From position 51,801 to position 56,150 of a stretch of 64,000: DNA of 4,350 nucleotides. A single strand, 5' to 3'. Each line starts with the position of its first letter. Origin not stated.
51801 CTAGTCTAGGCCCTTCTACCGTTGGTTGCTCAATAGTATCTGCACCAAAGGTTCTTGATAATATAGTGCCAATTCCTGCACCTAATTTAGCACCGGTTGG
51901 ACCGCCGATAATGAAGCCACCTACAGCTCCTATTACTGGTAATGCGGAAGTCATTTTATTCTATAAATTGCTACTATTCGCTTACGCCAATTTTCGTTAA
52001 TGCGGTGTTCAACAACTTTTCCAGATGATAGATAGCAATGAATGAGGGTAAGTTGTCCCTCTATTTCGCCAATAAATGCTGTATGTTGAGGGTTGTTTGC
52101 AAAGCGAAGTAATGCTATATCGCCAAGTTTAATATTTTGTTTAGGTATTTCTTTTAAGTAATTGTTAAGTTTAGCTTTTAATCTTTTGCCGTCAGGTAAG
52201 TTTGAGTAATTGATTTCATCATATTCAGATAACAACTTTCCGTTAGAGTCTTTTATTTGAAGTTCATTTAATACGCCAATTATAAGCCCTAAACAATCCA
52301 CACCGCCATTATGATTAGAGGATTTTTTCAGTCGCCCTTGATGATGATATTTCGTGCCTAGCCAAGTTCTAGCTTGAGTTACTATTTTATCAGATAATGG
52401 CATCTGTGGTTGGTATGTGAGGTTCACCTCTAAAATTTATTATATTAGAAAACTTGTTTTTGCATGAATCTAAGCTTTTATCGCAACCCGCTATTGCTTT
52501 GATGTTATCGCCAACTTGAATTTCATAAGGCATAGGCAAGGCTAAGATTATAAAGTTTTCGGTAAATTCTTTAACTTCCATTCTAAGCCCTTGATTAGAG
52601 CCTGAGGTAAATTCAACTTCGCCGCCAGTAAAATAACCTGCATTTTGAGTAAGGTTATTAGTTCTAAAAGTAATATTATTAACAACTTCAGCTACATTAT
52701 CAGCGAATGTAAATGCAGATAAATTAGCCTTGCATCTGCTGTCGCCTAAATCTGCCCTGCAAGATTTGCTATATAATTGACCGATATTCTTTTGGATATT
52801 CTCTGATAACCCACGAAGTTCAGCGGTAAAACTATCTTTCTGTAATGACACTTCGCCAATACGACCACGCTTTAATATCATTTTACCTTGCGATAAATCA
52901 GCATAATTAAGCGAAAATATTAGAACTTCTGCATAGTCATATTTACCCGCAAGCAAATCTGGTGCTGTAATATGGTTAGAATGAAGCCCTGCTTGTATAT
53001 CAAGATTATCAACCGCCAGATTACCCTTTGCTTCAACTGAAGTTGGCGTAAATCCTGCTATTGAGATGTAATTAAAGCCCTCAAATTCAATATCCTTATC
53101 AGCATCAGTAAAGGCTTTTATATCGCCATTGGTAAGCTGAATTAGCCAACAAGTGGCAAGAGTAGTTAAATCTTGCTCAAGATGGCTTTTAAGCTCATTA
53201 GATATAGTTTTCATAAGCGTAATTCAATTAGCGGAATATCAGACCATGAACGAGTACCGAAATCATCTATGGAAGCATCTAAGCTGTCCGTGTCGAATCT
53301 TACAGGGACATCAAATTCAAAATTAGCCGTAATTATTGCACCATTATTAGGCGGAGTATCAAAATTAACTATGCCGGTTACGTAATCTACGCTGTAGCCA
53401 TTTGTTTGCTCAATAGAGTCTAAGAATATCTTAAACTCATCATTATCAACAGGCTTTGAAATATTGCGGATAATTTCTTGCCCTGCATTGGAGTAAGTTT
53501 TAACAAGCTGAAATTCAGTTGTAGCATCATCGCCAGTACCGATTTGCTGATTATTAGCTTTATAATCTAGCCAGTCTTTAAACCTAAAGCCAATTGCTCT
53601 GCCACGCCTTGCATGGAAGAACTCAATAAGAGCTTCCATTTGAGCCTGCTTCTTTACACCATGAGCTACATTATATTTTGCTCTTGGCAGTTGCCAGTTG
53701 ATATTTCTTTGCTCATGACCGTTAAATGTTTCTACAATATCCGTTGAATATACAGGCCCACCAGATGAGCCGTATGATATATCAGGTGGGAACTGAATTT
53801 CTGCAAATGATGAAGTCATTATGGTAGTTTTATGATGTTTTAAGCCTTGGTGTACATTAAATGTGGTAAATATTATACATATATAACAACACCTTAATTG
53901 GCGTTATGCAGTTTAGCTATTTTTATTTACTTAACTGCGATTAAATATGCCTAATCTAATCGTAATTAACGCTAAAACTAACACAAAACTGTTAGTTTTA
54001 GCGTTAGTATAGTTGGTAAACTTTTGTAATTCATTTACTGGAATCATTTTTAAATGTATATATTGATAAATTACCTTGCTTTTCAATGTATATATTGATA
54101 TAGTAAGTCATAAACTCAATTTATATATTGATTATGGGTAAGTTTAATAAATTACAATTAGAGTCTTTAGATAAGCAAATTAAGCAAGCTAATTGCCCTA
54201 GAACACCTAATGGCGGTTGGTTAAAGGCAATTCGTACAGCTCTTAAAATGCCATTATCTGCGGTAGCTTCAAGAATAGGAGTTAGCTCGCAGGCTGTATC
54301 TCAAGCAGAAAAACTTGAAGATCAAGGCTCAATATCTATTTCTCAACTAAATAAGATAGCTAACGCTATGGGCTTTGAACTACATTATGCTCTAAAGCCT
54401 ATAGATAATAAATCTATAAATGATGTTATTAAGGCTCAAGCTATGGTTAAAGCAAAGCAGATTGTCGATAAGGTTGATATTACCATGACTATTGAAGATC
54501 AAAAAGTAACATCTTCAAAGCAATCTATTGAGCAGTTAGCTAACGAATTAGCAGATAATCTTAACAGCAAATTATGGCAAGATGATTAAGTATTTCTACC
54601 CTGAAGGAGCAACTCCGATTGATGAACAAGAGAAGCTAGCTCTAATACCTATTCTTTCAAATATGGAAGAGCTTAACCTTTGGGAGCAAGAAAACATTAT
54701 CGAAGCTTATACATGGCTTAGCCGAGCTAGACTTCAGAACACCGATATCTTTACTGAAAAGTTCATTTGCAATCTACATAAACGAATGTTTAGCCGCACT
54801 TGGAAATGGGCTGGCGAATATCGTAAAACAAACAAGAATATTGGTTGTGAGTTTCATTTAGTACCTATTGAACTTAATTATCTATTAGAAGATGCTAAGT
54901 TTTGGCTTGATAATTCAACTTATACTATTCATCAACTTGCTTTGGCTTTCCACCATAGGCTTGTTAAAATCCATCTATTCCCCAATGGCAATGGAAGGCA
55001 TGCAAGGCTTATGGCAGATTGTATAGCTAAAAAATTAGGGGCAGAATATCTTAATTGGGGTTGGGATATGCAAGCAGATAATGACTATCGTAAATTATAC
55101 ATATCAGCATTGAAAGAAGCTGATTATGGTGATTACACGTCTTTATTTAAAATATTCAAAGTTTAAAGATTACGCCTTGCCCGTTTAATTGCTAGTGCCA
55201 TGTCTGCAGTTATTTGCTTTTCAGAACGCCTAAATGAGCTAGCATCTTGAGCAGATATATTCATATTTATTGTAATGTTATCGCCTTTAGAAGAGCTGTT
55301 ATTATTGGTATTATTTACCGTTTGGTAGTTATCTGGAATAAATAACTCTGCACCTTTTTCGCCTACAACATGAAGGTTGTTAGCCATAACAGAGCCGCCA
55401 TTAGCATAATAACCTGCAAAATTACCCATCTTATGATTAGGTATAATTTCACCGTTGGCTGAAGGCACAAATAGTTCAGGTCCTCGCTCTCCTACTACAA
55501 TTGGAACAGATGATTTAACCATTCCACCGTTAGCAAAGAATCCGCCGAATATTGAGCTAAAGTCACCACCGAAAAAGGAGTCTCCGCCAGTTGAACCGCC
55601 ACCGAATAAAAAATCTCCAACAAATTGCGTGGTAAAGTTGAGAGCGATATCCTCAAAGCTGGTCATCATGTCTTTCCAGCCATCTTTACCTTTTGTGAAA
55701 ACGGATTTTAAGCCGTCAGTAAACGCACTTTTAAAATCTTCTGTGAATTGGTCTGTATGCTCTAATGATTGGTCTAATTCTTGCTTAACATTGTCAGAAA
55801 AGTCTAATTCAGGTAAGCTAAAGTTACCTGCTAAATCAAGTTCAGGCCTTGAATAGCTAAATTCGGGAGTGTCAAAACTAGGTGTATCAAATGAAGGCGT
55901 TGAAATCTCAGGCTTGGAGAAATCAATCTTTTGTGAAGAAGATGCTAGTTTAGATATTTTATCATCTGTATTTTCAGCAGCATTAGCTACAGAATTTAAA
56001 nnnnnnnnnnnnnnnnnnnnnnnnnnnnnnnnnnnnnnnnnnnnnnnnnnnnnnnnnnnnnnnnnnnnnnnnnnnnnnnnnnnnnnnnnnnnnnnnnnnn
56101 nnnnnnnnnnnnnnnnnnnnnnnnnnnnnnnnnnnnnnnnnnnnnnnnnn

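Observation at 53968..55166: HTH + Fic ('mobile mystery protein A/B'-like) module inserted antisense into the tail operon, with a triplicated 16 bp operator array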

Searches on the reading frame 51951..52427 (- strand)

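Call 3: search_protein_families(library=ncbifam, proteins=[window:51951-52427:-], max_evalue=0.01)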
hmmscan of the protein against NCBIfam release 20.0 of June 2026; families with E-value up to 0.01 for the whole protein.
window:51951-52427:- (158 aa): 2 families
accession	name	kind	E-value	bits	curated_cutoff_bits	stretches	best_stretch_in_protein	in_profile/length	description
TIGR02219.1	phage_NlpC_fam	hypoth_equivalog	3.1e-15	56.8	81.9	1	15-156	1-132/134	putative phage cell wall peptidase, NlpC/P60 family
NF008096.1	PRK10838.1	equivalog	0.00068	19.4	186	0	88-155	119-183/189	bifunctional murein DD-endopeptidase/murein LD-carboxypeptidase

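Call 4: search_protein_families(library=pfam, proteins=[window:51951-52427:-], max_evalue=0.01)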
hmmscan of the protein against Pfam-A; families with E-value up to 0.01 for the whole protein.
window:51951-52427:- (158 aa): 1 family
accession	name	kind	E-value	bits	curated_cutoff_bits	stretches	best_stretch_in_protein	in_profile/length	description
PF00877.26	NLPC_P60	-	6e-05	23.4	23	1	24-154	1-103/105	NlpC/P60 family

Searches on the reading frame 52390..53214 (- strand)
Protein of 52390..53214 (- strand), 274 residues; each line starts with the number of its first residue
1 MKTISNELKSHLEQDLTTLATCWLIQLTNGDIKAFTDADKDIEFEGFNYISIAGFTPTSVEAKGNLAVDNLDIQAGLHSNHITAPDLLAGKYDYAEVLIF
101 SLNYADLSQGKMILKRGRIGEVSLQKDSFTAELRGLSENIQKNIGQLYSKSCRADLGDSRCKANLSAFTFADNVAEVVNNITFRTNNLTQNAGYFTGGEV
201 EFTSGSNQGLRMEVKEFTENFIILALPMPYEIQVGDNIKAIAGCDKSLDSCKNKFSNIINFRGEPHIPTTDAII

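Call 3: search_protein_families(library=ncbifam, proteins=[window:52390-53214:-], max_evalue=0.01)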
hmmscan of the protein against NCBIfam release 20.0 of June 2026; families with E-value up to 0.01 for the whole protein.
window:52390-53214:- (274 aa): 1 family
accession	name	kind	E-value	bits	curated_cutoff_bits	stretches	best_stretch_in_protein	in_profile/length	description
TIGR02218.1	phg_TIGR02218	equivalog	3.2e-68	230.3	80.5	1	23-273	1-251/266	phage/gene transfer agent baseplate hub protein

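Call 4: search_protein_families(library=pfam, proteins=[window:52390-53214:-], max_evalue=0.01)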
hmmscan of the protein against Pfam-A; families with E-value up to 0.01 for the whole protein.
window:52390-53214:- (274 aa): 2 families
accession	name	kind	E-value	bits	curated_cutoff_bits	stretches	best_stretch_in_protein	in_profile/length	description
PF09931.15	Phage_phiJL001_Gp84_N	-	3.5e-52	177.2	26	1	5-164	1-160/160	Baseplate hub protein, N-terminal attachment domain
PF09356.15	Phage_BR0599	-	9.1e-27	93.7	22.9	1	193-271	1-80/80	Phage conserved hypothetical protein BR0599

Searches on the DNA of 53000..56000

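Call 68: search_rna_families(source=window, start=53000, end=56000, threshold=evalue, max_evalue=1)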
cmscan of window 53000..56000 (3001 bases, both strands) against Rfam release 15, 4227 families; matches with E-value up to 1: 0.
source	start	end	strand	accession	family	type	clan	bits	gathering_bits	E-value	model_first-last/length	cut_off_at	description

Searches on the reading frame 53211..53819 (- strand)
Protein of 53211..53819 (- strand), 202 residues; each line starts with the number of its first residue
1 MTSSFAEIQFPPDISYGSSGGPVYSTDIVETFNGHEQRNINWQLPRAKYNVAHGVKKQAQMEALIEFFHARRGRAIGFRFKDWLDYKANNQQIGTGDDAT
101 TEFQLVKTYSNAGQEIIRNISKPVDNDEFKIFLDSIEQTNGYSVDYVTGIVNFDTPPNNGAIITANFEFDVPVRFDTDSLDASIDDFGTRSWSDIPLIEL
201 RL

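Call 3: search_protein_families(library=ncbifam, proteins=[window:53211-53819:-], max_evalue=0.01)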
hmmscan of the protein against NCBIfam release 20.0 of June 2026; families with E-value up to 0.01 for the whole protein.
window:53211-53819:- (202 aa): 1 family
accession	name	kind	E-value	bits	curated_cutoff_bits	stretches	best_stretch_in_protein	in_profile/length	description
TIGR02217.1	chp_TIGR02217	subfamily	1.8e-71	240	136.65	1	4-201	1-209/210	phage distal tail protein, Rcc01695 family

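Call 4: search_protein_families(library=pfam, proteins=[window:53211-53819:-], max_evalue=0.01)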
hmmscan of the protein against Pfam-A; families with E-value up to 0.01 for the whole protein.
window:53211-53819:- (202 aa): 1 family
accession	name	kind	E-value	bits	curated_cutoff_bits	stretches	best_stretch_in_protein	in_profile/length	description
PF09343.15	DUF2460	-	1.6e-73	247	30.4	1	7-201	2-205/205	Conserved hypothetical protein 2217 (DUF2460)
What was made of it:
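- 53211..53819 (-): DUF2460 / Rcc01695-family distal tail protein, the first gene downstream of the insert in the late operon. calls 3, 4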

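Call 13: find_related_loci(query=window:53211-53819:-, collection=genome_contigs, flank=8000)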
Query window:53211-53819:- (202 aa) in genome_contigs; peptide patterns used: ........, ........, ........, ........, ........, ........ (x = any residue, [..] = any of these).
151 stretches matched a pattern; 38 encode a relative of the query (tblastn E <= 1e-3); 38 distinct loci.
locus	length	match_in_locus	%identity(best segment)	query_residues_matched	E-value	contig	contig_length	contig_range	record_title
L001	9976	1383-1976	63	4-202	3e-82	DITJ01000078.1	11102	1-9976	MAG TPA_asm: Alphaproteobacteria bacterium UBA6187 UBA6187_contig_173416, whole genome shotgun sequence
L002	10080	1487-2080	59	4-202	4e-79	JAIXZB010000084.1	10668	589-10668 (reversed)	MAG: Rickettsiales bacterium isolate D8_MAG_00035 pond_D8_MAG_00035_000000000109, whole genome shotgun sequence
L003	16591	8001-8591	57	5-202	1e-77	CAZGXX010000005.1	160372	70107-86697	MAG TPA_asm: uncultured Azospirillum sp. isolate SRP296810_co1_155 genome assembly, contig: NODE_84_length_160372_cov_10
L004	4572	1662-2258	56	3-202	5e-77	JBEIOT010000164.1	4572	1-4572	MAG: Azospirillum sp. isolate Sample-106-S6-bin-20 Sample_106_S6-bin_20-k141_2019546, whole genome shotgun sequence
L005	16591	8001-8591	59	4-202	2e-75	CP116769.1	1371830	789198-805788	MAG: Wolbachia endosymbiont of Ctenocephalides orientis wCori isolate Perak chromosome, complete genome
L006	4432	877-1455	58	4-201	7e-72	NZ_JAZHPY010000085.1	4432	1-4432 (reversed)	Wolbachia endosymbiont of Pentidionis agamae strain wPaga NODE_85_length_4432_cov_5.966415, whole genome shotgun sequenc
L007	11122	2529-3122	53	4-202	9e-72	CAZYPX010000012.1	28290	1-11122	MAG TPA_asm: uncultured Rhodospirillaceae bacterium isolate binchicken_co168_333 genome assembly, contig: NODE_2903_leng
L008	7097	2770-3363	53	4-202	3e-71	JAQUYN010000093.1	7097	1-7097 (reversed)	MAG: Alphaproteobacteria bacterium isolate STD2_238 NODE_43948_length_7097_cov_3.869154_Sandtown_D2, whole genome shotgu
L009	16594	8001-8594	54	4-202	1e-70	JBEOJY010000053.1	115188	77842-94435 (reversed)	MAG: Bdellovibrionales bacterium isolate mt_II.17 NODE_24_length_115188_cov_21.182858, whole genome shotgun sequence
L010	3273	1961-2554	53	4-202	4e-70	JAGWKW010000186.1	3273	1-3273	MAG: Alphaproteobacteria bacterium isolate REEB170 contig-150_45561, whole genome shotgun sequence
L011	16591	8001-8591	53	5-202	1e-67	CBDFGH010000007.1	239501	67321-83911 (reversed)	MAG: Rickettsiales bacterium isolate ab754d43-d631-4b88-b37a-9ee0967287dc genome assembly, contig: contig_7, whole genom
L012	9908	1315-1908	52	4-202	9e-67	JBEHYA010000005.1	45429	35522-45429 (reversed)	MAG: Pseudomonadota bacterium isolate ESF1.bin.113 NODE_860_length_45429_cov_4.862497, whole genome shotgun sequence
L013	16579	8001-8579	55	5-202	7e-66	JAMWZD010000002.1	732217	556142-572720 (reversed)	MAG: Rickettsiales bacterium isolate MSM10 MSM10_2, whole genome shotgun sequence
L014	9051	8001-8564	54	4-192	2e-65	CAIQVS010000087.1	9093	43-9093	MAG: uncultured proteobacterium isolate I3b_bin-431 genome assembly, contig: bin-431:087/454, whole genome shotgun seque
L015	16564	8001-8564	53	4-192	4e-65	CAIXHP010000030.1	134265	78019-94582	MAG: uncultured proteobacterium isolate I2_bin-116 genome assembly, contig: bin-116:30/70, whole genome shotgun sequence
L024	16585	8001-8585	45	5-202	4e-53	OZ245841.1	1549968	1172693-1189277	MAG: Rickettsiales bacterium isolate bb328acc-01b6-4c19-a8df-90102e471339 genome assembly, chromosome: 1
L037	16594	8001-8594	53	4-202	2e-67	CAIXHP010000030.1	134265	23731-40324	MAG: uncultured proteobacterium isolate I2_bin-116 genome assembly, contig: bin-116:30/70, whole genome shotgun sequence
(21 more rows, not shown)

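Call 43: search_protein_families(library=pfam, proteins=[L009:6972-7967:-, L010:1307-1897:-, L014:7187-7948:-, L037:7446-7943:-, L013:7525-7911:-, L013:7156-7485:-, L008:3376-4314:-, L001:2062-3231:+, L024:8585-9106:-, L024:7096-7533:+], max_evalue=0.01)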
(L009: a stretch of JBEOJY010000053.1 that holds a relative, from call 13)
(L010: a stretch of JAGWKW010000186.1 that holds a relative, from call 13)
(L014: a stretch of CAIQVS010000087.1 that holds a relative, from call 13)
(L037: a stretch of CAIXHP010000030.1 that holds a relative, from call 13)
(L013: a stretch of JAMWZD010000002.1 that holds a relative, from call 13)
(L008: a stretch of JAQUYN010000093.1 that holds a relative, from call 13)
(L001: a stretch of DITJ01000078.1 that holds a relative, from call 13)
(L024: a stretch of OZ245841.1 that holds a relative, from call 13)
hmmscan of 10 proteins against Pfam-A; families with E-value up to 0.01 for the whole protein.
L009:6972-7967:- (331 aa): 3 families
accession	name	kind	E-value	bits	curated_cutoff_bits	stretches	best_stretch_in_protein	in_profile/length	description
PF01972.22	SDH_protease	-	8.2e-16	58.3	31.3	1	97-194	77-173/286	ClpP-like SDH-type serine proteinase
PF25145.1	NfeD1b_N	-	3.3e-05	24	40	1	107-174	27-93/189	NfeD1b, N-terminal domain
PF00574.28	CLP_protease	-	0.00047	20.5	20.2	1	106-164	41-98/182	Clp protease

L010:1307-1897:- (196 aa): 1 family
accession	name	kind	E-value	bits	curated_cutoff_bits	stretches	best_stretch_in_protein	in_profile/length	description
PF01545.26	Cation_efflux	-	1.2e-16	61.6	26.6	1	12-181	2-187/198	Cation efflux family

L014:7187-7948:- (253 aa): 1 family
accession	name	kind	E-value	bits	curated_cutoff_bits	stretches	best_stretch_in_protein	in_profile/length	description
PF03988.17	DUF347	-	3e-64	213.5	28.2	4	21-70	2-51/52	Repeat of Unknown Function (DUF347)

L037:7446-7943:- (165 aa): 0 families

L013:7525-7911:- (128 aa): 0 families

L013:7156-7485:- (109 aa): 1 family
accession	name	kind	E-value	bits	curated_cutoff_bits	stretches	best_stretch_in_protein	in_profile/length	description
PF07784.16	DUF1622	-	3.7e-25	88.1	24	1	25-100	1-78/78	Protein of unknown function (DUF1622)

L008:3376-4314:- (312 aa): 0 families

L001:2062-3231:+ (389 aa): 0 families

L024:8585-9106:- (173 aa): 0 families

L024:7096-7533:+ (145 aa): 1 family
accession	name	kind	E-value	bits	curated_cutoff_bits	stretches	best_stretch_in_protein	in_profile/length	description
PF00210.30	Ferritin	-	5.3e-26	91.7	24.5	1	7-143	1-134/142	Ferritin-like domain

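Call 56: list_cluster_members(proteins=[P0001, P0121, window:53211-53819:-])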
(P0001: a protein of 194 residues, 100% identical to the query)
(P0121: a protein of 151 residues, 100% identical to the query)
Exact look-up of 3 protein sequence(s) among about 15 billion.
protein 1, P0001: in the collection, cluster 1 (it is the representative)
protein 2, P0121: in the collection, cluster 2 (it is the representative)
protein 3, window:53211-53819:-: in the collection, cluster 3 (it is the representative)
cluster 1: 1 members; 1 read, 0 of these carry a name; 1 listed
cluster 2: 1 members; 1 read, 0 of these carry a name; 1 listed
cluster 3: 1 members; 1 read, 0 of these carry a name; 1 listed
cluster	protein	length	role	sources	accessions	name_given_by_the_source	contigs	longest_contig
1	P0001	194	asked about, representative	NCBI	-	-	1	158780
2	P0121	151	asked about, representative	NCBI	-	-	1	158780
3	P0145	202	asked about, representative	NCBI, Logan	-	-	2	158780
